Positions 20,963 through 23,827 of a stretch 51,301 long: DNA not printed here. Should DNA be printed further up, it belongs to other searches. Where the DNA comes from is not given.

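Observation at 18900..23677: Uncharacterised envelope triad (NHL propeller/TPR, Yip1 membrane protein, DUF5696-like protein) embedded inside a sugar ABC importer operon (copy A)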

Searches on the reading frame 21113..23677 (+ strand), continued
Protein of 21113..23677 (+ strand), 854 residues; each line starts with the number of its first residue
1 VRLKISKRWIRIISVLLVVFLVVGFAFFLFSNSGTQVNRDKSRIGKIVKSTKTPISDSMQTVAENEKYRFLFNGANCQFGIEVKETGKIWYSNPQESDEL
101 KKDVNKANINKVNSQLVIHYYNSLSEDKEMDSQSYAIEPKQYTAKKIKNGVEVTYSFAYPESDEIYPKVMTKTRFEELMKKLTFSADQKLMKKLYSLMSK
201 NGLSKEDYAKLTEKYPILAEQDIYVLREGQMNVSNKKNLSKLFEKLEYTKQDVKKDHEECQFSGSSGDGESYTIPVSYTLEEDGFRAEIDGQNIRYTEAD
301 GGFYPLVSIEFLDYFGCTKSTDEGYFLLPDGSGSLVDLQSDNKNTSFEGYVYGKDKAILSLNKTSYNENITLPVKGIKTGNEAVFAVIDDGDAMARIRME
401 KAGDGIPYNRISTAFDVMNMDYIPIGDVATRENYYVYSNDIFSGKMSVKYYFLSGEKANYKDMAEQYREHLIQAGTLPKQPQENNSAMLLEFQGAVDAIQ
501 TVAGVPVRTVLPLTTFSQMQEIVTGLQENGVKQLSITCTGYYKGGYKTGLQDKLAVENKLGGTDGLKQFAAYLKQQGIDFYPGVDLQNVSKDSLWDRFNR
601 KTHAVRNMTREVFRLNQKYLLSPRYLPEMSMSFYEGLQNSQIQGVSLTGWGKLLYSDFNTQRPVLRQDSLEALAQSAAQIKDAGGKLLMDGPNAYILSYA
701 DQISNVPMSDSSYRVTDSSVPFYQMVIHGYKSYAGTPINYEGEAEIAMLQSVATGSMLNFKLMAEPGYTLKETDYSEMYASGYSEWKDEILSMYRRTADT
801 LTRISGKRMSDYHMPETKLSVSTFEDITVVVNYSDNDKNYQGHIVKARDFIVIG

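Call 30: find_encoding_contigs(protein=P0005, flank=10000, max_places=2)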
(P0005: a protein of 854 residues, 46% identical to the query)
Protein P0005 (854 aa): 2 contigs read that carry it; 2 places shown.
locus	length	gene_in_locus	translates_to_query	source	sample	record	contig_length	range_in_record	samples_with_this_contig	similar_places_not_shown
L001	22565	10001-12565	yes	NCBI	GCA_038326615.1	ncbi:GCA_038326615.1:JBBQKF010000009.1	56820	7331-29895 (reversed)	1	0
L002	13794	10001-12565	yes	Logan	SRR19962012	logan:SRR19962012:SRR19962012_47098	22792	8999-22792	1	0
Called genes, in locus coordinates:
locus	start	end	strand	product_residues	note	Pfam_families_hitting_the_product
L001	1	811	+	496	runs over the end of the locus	PF01547:SBP_bac_1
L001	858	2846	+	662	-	PF01120:Alpha_L_fucos (weak), PF08532:Glyco_hydro_42M (weak)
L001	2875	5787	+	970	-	PF01547:SBP_bac_1, PF13416:SBP_bac_8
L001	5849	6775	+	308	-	PF00528:BPD_transp_1 (weak)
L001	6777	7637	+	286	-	PF00528:BPD_transp_1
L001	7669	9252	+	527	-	PF01436:NHL (faint), PF07719:TPR_2 (faint)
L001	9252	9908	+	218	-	PF04893:Yip1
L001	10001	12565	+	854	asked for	PF18952:DUF5696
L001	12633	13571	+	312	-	-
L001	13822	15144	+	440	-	PF01120:Alpha_L_fucos, PF16757:Fucosidase_C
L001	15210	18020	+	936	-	PF01074:Glyco_hydro_38N, PF09261:Alpha-mann_mid (weak), PF07748:Glyco_hydro_38C, PF17677:Glyco_hydro38C2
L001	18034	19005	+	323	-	PF00702:Hydrolase, PF13419:HAD_2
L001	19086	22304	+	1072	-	PF13229:Beta_helix (faint), PF21231:GH141_M, PF00754:F5_F8_type_C, PF22633:F5_F8_type_C_2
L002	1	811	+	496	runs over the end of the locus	PF01547:SBP_bac_1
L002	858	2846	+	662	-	PF01120:Alpha_L_fucos (weak), PF08532:Glyco_hydro_42M (weak)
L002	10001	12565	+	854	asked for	PF18952:DUF5696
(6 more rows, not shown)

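Call 31: find_encoding_contigs(protein=P0084, flank=10000, max_places=1)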
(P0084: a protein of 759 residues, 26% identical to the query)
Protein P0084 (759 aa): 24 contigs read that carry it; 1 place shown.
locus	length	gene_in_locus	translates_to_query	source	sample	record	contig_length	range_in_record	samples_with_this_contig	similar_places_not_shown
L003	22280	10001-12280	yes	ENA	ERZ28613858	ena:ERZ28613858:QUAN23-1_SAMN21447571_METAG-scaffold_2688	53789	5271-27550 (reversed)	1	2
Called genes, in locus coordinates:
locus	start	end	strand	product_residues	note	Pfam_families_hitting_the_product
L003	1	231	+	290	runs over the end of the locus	PF02311:AraC_binding, PF07883:Cupin_2 (weak), PF12833:HTH_18, PF00165:HTH_AraC (weak)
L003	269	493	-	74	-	PF12844:HTH_19 (weak), PF13560:HTH_31, PF01381:HTH_3, PF13443:HTH_26 (weak)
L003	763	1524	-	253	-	-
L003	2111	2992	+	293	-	PF02311:AraC_binding, PF07883:Cupin_2, PF00165:HTH_AraC (faint), PF12833:HTH_18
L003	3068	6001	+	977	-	PF01547:SBP_bac_1, PF13416:SBP_bac_8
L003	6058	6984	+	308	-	-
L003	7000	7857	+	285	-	PF00528:BPD_transp_1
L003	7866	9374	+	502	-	PF01436:NHL (faint), PF00515:TPR_1 (faint), PF07719:TPR_2 (faint)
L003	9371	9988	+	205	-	PF04893:Yip1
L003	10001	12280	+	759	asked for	PF18952:DUF5696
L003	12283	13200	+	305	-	PF00528:BPD_transp_1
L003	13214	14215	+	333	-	PF00528:BPD_transp_1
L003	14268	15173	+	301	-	-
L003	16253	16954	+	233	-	-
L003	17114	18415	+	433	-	PF01547:SBP_bac_1, PF13416:SBP_bac_8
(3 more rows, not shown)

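Call 32: find_encoding_contigs(protein=P0079, flank=10000, max_places=1)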
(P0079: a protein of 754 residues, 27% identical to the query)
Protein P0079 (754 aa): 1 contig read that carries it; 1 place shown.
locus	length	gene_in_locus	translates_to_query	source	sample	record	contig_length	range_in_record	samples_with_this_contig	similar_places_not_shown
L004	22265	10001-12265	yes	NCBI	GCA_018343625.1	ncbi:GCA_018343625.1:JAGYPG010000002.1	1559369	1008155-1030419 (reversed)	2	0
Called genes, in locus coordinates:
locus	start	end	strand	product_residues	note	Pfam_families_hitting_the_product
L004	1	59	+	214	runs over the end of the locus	PF06283:ThuA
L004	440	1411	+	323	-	PF00356:LacI, PF00532:Peripla_BP_1, PF13407:Peripla_BP_4, PF13377:Peripla_BP_3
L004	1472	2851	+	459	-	PF01547:SBP_bac_1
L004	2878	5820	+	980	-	PF01547:SBP_bac_1, PF13416:SBP_bac_8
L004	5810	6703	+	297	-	PF00528:BPD_transp_1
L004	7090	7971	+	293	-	PF00528:BPD_transp_1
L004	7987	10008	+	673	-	PF08450:SGL (faint), PF06739:SBBP (faint), PF20067:SSL_N (faint), PF01436:NHL (weak), PF07719:TPR_2 (faint), PF04893:Yip1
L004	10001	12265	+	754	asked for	PF18952:DUF5696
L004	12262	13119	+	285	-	PF00528:BPD_transp_1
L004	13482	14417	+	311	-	PF00528:BPD_transp_1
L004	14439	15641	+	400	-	PF10091:Glycoamylase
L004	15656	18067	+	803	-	PF01301:Glyco_hydro_35, PF02449:Glyco_hydro_42, PF22369:GLMA_2nd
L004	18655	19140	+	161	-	PF13302:Acetyltransf_3, PF00583:Acetyltransf_1, PF13673:Acetyltransf_10, PF13508:Acetyltransf_7, PF08445:FR47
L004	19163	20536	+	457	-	PF00082:Peptidase_S8 (weak)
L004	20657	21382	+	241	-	PF14808:TMEM164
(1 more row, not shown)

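Call 33: find_encoding_contigs(protein=P0104, flank=10000, max_places=1)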
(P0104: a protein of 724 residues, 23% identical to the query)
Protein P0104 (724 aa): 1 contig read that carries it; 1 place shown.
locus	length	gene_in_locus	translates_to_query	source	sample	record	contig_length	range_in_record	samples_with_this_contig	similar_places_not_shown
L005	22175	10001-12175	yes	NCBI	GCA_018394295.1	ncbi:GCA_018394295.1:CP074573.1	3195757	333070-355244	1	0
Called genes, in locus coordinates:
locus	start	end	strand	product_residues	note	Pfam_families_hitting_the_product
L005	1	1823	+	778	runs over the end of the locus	PF01301:Glyco_hydro_35, PF02449:Glyco_hydro_42, PF22369:GLMA_2nd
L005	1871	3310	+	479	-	PF01547:SBP_bac_1, PF13416:SBP_bac_8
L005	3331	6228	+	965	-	PF01547:SBP_bac_1, PF13416:SBP_bac_8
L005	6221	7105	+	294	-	PF00528:BPD_transp_1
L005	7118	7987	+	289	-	PF00528:BPD_transp_1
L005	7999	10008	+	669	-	PF01436:NHL (faint), PF04893:Yip1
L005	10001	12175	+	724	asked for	PF18952:DUF5696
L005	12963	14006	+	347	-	PF00528:BPD_transp_1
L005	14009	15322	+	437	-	PF10091:Glycoamylase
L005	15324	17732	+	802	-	PF01301:Glyco_hydro_35, PF02449:Glyco_hydro_42, PF22369:GLMA_2nd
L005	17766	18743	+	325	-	PF00356:LacI, PF00532:Peripla_BP_1, PF13407:Peripla_BP_4, PF13377:Peripla_BP_3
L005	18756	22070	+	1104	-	PF06165:GH94_b-supersand (weak), PF21958:SOGP_N, PF21250:SOGP_2nd, PF17167:Glyco_hydro_94, PF21270:SOGP_4th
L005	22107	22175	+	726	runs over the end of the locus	PF00933:Glyco_hydro_3, PF01915:Glyco_hydro_3_C, PF14310:Fn3-like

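Call 34: find_encoding_contigs(protein=P0031, flank=10000, max_places=1)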
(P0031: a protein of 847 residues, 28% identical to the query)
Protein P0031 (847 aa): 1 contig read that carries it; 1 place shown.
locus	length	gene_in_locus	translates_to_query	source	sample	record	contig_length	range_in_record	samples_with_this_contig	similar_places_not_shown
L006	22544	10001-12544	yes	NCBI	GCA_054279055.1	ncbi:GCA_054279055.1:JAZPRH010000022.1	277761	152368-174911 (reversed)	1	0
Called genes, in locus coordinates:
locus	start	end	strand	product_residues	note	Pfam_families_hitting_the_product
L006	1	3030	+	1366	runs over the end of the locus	PF01120:Alpha_L_fucos (weak), PF00404:Dockerin_1 (faint)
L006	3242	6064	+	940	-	PF01547:SBP_bac_1, PF13416:SBP_bac_8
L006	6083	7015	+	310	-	PF00528:BPD_transp_1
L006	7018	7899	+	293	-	PF00528:BPD_transp_1 (weak)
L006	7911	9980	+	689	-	PF01436:NHL (weak), PF04893:Yip1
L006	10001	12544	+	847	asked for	PF18952:DUF5696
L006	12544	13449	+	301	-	PF00528:BPD_transp_1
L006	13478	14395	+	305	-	PF00528:BPD_transp_1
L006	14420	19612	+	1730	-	PF00722:Glyco_hydro_16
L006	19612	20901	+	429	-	PF01120:Alpha_L_fucos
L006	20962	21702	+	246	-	PF01261:AP_endonuc_2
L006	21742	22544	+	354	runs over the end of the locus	PF01408:GFO_IDH_MocA, PF02894:GFO_IDH_MocA_C (weak), PF22725:GFO_IDH_MocA_C3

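Call 35: predict_structure(alignment_id=A1)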
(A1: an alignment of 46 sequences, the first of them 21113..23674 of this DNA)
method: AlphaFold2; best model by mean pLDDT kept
length: 854 residues; sequences in the alignment: 46
mean_pLDDT: 88.1   pTM: 0.85
mean pLDDT of the five models: 88.1, 87.7, 87.3, 86.9, 85.9
residues with pLDDT >= 90: 536; 70-90: 235; 50-70: 59; < 50: 24
segments of 3 or more residues with pLDDT < 50: 31-37, 361-367, 428-431
pLDDT, mean of each block of 10 residues (from residue 1): 62 87 74 47 70 72 97 93 96 71 77 94 83 91 93 89 77 95 92 93 89 90 87 79 90 89 63 96 97 82 84 93 93 91 83 85 55 96 97 95 87 94 64 74 96 97 98 92 78 91 88 96 96 93 78 88 95 95 91 77 90 87 93 93 93 91 92 95 95 94 93 83 96 95 95 97 92 84 95 95 93 96 97 97 97 93
secondary structure, 60 per line:
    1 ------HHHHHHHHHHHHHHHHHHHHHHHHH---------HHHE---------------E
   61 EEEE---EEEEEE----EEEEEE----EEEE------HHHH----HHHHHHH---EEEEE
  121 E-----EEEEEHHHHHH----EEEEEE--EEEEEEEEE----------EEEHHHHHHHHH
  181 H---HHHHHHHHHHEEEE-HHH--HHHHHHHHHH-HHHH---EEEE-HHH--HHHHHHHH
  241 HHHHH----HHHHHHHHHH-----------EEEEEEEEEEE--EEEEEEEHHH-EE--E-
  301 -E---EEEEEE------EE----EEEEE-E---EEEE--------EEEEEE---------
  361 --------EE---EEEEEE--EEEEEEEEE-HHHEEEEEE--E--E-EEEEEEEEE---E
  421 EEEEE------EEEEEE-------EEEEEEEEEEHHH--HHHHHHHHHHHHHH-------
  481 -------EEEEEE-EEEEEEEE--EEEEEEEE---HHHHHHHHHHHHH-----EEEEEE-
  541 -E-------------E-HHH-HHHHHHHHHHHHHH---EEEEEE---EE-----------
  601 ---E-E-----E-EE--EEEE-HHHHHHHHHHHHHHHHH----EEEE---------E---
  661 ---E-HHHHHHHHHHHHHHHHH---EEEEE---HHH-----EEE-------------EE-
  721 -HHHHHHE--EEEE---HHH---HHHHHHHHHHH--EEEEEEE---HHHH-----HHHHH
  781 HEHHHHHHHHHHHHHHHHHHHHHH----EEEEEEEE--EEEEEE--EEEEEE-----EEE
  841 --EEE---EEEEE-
elements in order (helices of 4 or more, strands of 3 or more residues): H7-31 E60-64 E68-73 E78-83 E88-91 H98-101 H106-112 E116-121 E127-131 H132-137 E142-147 E150-158 E169-171 H172-181 H185-194 E195-198 H205-214 H216-219 E223-226 H233-245 H250-259 E271-281 E284-290 E306-311 E324-328 E334-337 E346-351 E374-379 E382-390 E395-400 E408-416 E420-425 E432-437 E445-454 H460-473 E488-493 E495-502 E505-512 H516-528 E534-539 H562-575 E579-584 E618-621 H623-639 E644-647 H666-682 E686-690 E702-704 H722-727 E731-734 H744-754 E757-763 H767-770 H776-781 H783-804 E809-816 E819-824 E827-832 E838-840 E843-845 E849-853
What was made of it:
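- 21113..23677 (+): DUF5696 protein. It has an N-terminal TM anchor and an extracytoplasmic GH129/GH101-like three-domain body: an N-terminal beta-sandwich with a helical insert at about 162-262, a TIM barrel at about 480-805, and a C-terminal beta-sandwich. AF2 pLDDT 88, pTM 0.85 (call 35).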

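Call 40: fold_search(model_id=the predicted structure, library=pdb)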
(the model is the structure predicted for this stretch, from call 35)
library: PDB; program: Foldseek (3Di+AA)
matches with E <= 10: 1384; with E <= 0.001: 394
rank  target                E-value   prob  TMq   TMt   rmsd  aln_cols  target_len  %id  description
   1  5opq_D                1.0e-32  1.00  0.55  0.70   6.9       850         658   12  A 3,6-anhydro-D-galactosidase produced by Zobellia galactanivorans. This is an exo-lytic enzyme that hydrolyzes termin (released 2017-11-29)
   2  5opq_A                2.2e-32  1.00  0.55  0.70   6.3       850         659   12  A 3,6-anhydro-D-galactosidase produced by Zobellia galactanivorans. This is an exo-lytic enzyme that hydrolyzes termin (released 2017-11-29)
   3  8rzk_A                4.1e-32  1.00  0.54  0.68   6.9       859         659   12  The Michaelis complex of ZgGH129 D486N from Zobellia galactanivorans with neo-b/k-oligo-carrageenan tetrasaccharide (b (released 2024-07-31)
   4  5wzp_B                3.7e-25  1.00  0.52  0.71   6.5       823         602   11  Alpha-N-acetylgalactosaminidase NagBb from Bifidobacterium bifidum - ligand free (released 2017-06-07)
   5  5wzr_A                3.9e-25  1.00  0.55  0.72   6.0       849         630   12  Alpha-N-acetylgalactosaminidase NagBb from Bifidobacterium bifidum - Gal-NHAc-DNJ complex (released 2017-06-07)
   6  5wzp_A                3.9e-25  1.00  0.52  0.71   6.8       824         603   11  Alpha-N-acetylgalactosaminidase NagBb from Bifidobacterium bifidum - ligand free (released 2017-06-07)
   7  5wzn_A                5.2e-25  1.00  0.53  0.70   6.8       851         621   12  Alpha-N-acetylgalactosaminidase NagBb from Bifidobacterium bifidum - GalNAc complex (released 2017-06-07)
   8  5wzr_B                1.3e-24  1.00  0.54  0.71   5.9       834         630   12  Alpha-N-acetylgalactosaminidase NagBb from Bifidobacterium bifidum - Gal-NHAc-DNJ complex (released 2017-06-07)
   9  5wzq_A                1.9e-24  1.00  0.53  0.71   6.2       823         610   11  Alpha-N-acetylgalactosaminidase NagBb from Bifidobacterium bifidum - quadruple mutant (released 2017-06-07)
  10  5wzn_B                4.7e-24  1.00  0.54  0.72   6.1       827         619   12  Alpha-N-acetylgalactosaminidase NagBb from Bifidobacterium bifidum - GalNAc complex (released 2017-06-07)
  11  5wzq_B                6.9e-24  1.00  0.53  0.72   6.6       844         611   11  Alpha-N-acetylgalactosaminidase NagBb from Bifidobacterium bifidum - quadruple mutant (released 2017-06-07)
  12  6qep                  3.5e-19  1.00  0.42  0.29   9.9       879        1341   11  EngBF DARPin Fusion 4b H14 (released 2019-11-06)
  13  6qev_B                4.9e-19  1.00  0.42  0.29   9.8       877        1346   11  EngBF DARPin Fusion 4b B6 (released 2019-11-06)
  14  8a19_A                5.3e-18  1.00  0.42  0.29   9.6       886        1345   11  Structure of a leucinostatin derivative determined by host lattice display : L1E4V1 construct (released 2022-12-07)
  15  6qfk_A                5.3e-18  1.00  0.41  0.28   9.7       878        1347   11  EngBF DARPin Fusion 4b G10 (released 2019-11-06)
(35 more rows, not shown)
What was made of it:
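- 21113..23677 (+): Foldseek: 5opq E=1e-32, NagBb E=4e-25, GH101 about 1e-17 to 1e-19 (call 40).
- On GH129 / GH129-like (DagB) glycoside hydrolases: Foldseek E=1e-32 and 4e-25, TM 0.70-0.72 (call 40).
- Closest known: GH129-like alpha-1,3-. Same: Foldseek gives E=1e-32 and TM 0.70 to DagB, and E=4e-25 and TM 0.71 to NagBb (call 40).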

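Call 62: find_encoding_contigs(protein=P0100, flank=10000, max_places=1)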
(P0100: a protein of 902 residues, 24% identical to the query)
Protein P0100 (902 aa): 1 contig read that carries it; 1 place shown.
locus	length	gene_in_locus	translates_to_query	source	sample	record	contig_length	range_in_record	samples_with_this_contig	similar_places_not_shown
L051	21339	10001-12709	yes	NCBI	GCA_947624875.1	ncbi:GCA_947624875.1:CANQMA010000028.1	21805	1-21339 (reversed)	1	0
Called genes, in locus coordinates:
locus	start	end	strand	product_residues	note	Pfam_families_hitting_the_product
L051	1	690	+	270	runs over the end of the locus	-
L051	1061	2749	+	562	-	-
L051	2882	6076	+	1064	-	PF01547:SBP_bac_1, PF13416:SBP_bac_8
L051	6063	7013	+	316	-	PF00528:BPD_transp_1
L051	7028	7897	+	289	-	PF00528:BPD_transp_1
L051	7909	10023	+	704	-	PF01436:NHL (faint), PF08450:SGL (faint), PF13432:TPR_16 (weak), PF04893:Yip1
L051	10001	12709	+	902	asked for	PF18952:DUF5696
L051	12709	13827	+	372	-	-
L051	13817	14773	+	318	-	PF00528:BPD_transp_1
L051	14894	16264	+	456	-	PF00041:fn3 (weak), PF00722:Glyco_hydro_16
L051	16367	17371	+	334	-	PF00356:LacI, PF00532:Peripla_BP_1, PF13407:Peripla_BP_4, PF13377:Peripla_BP_3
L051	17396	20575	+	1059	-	-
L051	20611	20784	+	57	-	-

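Call 63: find_encoding_contigs(protein=P0085, flank=10000, max_places=1)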
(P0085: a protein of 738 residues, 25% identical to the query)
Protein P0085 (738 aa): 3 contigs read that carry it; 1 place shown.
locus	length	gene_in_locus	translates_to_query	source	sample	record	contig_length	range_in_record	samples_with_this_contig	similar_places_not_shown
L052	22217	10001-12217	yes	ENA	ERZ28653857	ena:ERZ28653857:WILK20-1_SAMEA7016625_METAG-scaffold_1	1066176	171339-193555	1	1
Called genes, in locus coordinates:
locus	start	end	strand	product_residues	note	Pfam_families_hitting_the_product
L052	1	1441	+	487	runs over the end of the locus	PF01547:SBP_bac_1, PF13416:SBP_bac_8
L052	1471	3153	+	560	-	-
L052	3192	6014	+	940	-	PF01547:SBP_bac_1, PF13416:SBP_bac_8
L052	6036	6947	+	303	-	PF00528:BPD_transp_1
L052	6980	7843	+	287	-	PF00528:BPD_transp_1 (weak)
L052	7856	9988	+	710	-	PF01436:NHL (faint), PF04893:Yip1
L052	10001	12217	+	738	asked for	PF18952:DUF5696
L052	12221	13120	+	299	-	PF00528:BPD_transp_1 (weak)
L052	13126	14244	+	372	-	PF14307:Glyco_tran_WbsX, PF16317:Glyco_hydro_99 (faint)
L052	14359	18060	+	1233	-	-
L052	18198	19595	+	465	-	PF13229:Beta_helix (weak)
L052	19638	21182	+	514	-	PF00128:Alpha-amylase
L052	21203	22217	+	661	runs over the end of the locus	PF02901:PFL-like, PF01228:Gly_radical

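Call 81: search_protein_representatives(alignment_id=A1)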
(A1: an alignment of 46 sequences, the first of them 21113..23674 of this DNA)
Query: 46 sequences, 840 profile positions. Proteins with E-value up to 0.001 (for the whole library): 7682; up to 1e-10: 5928; up to 1e-30: 4275. The best 150 are listed.
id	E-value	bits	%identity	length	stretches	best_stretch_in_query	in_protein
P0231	2.4e-293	991.9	-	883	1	1-838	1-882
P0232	9.8e-285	963.5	-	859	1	12-838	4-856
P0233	3.0e-281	951.9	-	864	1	1-839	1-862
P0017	1.8e-274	929.5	-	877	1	1-836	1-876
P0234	6.2e-273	924.4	-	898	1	47-838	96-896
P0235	7.4e-269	910.9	-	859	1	6-839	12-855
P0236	1.0e-266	903.9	-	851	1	5-838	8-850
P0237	3.5e-266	902.1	-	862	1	37-839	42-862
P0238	8.8e-266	900.8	-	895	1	1-839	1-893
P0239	9.0e-266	900.7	-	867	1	37-839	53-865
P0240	1.4e-265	900.1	-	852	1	13-839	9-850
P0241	1.6e-265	899.9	-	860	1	4-838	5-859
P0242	1.6e-265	899.9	-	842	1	51-836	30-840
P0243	8.3e-265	897.5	-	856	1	51-838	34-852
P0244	1.8e-264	896.4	-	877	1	2-839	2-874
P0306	1.7e-241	820.4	-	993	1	47-835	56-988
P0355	7.6e-232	788.5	-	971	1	48-836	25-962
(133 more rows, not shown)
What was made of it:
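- Family size is at least 4275 clusters at 50% identity (call 81).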
